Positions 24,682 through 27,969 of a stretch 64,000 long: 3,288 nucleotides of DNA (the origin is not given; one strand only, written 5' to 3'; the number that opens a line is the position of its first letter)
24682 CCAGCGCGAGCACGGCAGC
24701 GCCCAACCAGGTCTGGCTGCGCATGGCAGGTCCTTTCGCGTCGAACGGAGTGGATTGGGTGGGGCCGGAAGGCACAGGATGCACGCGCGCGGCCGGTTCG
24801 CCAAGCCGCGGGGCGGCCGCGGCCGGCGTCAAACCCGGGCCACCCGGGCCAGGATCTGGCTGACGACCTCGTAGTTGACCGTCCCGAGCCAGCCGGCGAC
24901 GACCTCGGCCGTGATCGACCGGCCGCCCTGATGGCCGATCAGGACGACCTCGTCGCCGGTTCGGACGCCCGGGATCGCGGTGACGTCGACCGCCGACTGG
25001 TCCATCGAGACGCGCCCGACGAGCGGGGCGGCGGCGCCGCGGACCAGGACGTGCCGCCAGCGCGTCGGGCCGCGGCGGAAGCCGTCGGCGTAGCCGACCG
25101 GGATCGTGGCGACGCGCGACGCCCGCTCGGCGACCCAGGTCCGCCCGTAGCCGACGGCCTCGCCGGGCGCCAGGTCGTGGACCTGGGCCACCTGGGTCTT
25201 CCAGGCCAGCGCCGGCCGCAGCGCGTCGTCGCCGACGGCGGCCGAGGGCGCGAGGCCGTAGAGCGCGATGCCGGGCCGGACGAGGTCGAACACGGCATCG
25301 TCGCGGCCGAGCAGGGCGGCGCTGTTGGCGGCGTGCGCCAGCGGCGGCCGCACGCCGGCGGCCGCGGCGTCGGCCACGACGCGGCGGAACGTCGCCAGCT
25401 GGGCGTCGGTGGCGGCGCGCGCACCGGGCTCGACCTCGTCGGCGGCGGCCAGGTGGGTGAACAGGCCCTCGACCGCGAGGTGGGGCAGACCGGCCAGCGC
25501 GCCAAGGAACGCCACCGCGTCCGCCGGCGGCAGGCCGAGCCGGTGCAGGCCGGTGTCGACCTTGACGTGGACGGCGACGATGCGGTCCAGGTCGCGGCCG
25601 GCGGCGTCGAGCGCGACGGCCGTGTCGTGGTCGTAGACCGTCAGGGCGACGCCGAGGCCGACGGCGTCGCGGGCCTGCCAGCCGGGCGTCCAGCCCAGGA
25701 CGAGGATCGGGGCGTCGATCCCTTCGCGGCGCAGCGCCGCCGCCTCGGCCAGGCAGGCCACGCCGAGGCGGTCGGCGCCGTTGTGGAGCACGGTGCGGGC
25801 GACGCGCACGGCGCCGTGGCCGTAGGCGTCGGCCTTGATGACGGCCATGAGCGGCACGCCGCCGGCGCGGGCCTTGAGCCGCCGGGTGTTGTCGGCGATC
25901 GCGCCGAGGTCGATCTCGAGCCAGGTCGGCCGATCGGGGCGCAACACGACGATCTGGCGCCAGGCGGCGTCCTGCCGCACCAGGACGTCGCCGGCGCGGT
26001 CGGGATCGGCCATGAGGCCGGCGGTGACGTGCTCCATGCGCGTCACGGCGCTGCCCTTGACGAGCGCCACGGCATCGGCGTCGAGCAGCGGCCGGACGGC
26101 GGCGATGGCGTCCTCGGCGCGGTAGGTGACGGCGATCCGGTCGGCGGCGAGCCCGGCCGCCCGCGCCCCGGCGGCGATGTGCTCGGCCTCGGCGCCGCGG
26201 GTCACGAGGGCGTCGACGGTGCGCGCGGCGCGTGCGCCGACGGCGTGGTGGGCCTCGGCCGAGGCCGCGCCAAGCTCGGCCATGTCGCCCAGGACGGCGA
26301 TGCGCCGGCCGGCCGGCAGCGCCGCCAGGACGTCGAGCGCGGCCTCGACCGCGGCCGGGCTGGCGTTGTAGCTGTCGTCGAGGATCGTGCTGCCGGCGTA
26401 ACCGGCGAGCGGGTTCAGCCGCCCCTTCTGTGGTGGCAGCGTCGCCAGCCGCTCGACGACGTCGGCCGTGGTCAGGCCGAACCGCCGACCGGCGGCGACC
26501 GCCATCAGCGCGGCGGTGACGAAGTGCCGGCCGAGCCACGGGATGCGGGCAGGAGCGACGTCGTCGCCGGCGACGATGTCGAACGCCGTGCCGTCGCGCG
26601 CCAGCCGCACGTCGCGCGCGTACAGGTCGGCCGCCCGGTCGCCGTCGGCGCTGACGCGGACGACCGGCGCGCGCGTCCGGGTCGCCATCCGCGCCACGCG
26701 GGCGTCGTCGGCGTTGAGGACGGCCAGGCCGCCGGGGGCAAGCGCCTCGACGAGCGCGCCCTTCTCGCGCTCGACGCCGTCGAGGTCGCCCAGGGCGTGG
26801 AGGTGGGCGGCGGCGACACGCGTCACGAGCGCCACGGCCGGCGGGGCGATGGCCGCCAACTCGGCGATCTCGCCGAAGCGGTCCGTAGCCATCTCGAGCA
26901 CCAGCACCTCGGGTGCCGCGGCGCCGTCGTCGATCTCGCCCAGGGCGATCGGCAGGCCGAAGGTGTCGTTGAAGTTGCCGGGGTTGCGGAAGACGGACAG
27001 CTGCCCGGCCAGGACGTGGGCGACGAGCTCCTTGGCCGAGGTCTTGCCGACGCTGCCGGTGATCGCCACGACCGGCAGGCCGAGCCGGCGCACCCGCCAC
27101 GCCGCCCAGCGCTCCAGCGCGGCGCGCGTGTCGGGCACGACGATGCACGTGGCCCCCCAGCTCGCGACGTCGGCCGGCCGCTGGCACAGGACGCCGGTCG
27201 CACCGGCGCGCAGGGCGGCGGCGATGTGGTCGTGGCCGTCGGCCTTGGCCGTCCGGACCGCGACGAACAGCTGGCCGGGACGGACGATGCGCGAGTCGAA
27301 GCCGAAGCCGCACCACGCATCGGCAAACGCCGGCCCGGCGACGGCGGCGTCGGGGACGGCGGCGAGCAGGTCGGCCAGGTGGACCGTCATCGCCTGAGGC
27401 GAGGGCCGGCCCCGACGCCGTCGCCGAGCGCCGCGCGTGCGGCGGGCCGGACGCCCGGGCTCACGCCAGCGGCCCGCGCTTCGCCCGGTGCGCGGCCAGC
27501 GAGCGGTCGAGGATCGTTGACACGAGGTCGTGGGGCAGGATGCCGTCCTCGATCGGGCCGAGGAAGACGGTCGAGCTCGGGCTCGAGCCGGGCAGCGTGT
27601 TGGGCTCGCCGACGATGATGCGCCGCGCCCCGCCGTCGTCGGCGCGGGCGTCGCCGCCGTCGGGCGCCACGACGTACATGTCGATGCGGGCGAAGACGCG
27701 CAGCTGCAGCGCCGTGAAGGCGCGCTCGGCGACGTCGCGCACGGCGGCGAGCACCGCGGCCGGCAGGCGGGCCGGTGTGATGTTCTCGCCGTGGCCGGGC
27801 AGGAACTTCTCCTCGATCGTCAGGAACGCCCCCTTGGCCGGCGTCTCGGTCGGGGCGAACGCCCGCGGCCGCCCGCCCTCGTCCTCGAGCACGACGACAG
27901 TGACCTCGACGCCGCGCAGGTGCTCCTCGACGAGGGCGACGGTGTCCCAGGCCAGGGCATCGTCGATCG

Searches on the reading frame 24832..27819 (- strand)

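Call 69: search_protein_families(library=pfam, proteins=[window:24832-27819:-], max_evalue=0.00001)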
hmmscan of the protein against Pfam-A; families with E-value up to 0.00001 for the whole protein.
window:24832-27819:- (996 aa): 5 families
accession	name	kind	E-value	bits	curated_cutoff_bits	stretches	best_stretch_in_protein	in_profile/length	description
PF01168.26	Ala_racemase_N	-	6.5e-71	239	24.1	1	636-858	1-220/220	Alanine racemase, N-terminal domain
PF00842.27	Ala_racemase_C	-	1.1e-42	145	25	1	871-996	2-126/127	Alanine racemase, C-terminal domain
PF08245.18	Mur_ligase_M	-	7.3e-31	108.1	24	1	253-443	1-199/200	Mur ligase middle domain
PF02875.26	Mur_ligase_C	-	1.8e-17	64.8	28.4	1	466-590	1-126/127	Mur ligase, glutamate ligase domain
PF01225.30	Mur_ligase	-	3.7e-07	30.8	21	1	173-239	6-91/95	Mur ligase family, catalytic domain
